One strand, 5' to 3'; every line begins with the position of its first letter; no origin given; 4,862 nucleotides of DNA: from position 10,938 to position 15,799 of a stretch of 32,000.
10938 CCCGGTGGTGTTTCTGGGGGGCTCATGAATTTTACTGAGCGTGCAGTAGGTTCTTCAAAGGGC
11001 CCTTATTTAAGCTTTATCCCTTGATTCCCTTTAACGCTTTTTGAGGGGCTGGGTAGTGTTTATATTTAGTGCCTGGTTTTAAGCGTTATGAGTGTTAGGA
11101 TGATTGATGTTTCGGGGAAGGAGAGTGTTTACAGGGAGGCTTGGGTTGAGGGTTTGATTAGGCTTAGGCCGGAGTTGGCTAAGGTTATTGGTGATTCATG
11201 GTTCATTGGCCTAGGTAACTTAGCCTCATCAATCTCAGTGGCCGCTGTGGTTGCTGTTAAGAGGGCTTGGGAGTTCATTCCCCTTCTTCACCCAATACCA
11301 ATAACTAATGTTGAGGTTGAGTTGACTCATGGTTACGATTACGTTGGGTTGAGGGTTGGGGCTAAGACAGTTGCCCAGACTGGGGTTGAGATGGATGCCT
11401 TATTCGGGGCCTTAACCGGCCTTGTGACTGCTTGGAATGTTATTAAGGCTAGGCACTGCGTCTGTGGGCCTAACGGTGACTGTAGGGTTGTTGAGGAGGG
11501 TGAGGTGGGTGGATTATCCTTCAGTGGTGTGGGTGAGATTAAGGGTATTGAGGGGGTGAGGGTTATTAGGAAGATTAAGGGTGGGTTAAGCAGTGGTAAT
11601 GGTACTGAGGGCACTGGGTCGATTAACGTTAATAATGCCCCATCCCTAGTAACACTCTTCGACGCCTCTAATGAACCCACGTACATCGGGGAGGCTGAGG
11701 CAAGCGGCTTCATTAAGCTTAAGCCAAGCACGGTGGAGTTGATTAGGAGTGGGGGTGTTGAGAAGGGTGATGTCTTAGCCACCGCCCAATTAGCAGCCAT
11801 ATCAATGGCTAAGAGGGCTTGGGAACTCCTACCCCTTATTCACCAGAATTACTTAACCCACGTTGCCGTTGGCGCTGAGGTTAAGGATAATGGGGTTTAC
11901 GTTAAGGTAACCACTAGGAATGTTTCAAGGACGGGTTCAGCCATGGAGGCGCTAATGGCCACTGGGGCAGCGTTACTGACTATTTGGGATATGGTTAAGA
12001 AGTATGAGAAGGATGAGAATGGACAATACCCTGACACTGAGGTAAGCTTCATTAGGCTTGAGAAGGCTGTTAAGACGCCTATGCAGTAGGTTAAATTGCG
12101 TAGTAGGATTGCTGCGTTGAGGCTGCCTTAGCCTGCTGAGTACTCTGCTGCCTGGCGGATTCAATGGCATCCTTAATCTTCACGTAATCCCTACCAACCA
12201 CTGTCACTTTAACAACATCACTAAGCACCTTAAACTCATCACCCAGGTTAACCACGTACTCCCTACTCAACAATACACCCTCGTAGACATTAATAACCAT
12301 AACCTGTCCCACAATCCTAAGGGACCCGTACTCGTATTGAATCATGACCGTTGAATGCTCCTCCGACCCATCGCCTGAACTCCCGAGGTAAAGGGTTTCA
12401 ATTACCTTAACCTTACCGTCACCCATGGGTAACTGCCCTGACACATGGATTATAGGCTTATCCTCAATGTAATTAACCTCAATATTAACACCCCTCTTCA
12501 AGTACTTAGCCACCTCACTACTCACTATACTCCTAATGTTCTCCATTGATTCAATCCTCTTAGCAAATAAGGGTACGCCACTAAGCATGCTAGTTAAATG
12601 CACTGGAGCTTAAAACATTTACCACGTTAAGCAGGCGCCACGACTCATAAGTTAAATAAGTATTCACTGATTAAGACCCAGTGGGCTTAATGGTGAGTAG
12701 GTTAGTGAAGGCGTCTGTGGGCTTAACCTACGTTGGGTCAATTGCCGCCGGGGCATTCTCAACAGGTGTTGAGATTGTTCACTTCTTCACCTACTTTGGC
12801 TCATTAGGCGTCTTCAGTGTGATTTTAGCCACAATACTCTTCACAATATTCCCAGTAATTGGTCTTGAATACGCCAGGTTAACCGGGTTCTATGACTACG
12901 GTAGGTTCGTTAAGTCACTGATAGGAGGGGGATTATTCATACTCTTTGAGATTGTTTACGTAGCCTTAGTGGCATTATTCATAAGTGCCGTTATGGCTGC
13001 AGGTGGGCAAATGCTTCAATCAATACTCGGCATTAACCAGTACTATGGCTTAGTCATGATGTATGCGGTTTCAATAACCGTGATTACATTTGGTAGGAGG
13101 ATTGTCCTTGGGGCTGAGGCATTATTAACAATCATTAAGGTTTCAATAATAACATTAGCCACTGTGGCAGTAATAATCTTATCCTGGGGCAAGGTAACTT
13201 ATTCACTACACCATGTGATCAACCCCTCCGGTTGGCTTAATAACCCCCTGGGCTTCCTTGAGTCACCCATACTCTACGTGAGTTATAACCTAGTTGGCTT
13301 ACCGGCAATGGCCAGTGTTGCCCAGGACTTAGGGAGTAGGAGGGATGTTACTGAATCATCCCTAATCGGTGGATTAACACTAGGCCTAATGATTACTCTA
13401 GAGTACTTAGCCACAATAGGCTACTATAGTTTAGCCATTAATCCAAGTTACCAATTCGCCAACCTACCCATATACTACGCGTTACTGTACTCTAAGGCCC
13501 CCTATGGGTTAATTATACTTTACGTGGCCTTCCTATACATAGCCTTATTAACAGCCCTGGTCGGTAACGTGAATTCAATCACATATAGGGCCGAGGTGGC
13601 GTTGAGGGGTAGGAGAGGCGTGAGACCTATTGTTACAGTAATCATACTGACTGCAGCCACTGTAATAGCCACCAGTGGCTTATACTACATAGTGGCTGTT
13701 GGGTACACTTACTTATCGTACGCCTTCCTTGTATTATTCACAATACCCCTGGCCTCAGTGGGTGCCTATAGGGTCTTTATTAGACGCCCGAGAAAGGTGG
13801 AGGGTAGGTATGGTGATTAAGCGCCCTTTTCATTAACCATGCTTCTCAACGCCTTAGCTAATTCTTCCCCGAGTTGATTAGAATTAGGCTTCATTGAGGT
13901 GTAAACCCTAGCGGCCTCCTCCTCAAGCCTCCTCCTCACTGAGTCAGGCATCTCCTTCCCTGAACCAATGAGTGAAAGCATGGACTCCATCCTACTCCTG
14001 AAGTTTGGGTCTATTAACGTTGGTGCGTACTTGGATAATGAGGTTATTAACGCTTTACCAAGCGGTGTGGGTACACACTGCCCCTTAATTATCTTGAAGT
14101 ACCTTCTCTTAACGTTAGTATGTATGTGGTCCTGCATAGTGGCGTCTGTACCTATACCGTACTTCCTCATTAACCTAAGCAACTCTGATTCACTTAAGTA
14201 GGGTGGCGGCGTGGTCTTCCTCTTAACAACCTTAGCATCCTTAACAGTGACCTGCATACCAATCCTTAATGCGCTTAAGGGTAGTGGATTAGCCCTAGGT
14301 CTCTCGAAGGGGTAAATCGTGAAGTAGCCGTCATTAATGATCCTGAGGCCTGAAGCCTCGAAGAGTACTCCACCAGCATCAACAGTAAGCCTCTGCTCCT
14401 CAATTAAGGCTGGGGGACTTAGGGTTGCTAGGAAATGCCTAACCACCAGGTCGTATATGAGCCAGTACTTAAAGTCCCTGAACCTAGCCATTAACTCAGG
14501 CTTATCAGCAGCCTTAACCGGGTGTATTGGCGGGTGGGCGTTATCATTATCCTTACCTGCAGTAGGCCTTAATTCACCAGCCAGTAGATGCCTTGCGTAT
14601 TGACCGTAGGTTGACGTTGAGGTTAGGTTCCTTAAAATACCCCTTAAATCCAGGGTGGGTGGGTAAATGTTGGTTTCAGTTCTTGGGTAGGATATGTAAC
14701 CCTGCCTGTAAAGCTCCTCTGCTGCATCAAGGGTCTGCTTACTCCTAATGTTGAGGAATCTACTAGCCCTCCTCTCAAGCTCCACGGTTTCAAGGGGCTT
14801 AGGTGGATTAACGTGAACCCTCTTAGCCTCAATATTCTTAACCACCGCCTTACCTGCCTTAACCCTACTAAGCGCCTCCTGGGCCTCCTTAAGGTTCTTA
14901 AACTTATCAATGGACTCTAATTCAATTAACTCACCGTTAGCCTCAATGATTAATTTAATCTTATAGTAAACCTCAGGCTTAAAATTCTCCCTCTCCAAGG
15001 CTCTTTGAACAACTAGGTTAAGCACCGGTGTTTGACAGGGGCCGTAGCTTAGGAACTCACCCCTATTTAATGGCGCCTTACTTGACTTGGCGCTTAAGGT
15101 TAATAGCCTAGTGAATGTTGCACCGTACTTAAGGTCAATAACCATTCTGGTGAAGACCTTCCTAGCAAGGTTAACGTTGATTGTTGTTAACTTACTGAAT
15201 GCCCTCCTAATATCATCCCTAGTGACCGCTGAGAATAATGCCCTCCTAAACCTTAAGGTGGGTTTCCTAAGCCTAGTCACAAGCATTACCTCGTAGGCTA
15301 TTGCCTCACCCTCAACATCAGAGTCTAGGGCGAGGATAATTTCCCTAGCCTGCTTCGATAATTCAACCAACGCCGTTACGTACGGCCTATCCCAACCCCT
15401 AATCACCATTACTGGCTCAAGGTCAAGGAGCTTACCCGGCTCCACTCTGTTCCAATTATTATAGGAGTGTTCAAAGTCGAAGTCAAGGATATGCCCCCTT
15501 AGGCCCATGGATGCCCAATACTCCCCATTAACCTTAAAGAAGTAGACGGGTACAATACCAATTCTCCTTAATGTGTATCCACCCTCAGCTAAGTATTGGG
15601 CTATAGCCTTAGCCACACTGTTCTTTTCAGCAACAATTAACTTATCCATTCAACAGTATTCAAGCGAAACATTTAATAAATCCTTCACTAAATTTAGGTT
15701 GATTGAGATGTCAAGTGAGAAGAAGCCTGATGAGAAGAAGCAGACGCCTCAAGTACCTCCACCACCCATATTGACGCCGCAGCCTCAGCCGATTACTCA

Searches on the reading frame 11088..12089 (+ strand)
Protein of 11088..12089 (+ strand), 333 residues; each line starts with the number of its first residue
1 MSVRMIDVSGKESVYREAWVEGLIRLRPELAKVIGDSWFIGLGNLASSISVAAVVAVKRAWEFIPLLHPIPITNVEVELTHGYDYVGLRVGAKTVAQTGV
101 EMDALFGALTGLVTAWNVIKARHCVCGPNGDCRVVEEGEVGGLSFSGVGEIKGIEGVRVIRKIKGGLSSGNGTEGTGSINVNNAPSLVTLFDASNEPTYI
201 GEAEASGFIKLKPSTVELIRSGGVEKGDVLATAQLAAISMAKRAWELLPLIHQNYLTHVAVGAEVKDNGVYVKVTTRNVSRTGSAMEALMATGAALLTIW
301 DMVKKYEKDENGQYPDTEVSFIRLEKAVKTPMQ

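Call 38: search_protein_families(library=pfam, proteins=[window:11088-12089:+], max_evalue=0.001)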
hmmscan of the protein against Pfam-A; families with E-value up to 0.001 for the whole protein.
window:11088-12089:+ (333 aa): 1 family
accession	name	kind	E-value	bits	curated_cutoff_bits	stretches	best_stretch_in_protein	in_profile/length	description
PF01967.27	MoaC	-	9.7e-62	207.4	27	2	192-325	3-131/136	MoaC family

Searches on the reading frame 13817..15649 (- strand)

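Call 38: search_protein_families(library=pfam, proteins=[window:13817-15649:-], max_evalue=0.001)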
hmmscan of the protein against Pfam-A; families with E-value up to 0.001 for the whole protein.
window:13817-15649:- (610 aa): 3 families
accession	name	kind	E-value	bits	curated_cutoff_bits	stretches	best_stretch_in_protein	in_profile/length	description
PF01131.25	Topoisom_bac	-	3.1e-110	369.4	35.1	1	157-571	2-409/411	DNA topoisomerase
PF01751.28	Toprim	-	1.4e-12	48.1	23.1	1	3-126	1-81/96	Toprim domain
PF13662.12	Toprim_4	-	0.00037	21.1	25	0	94-126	47-73/85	Toprim domain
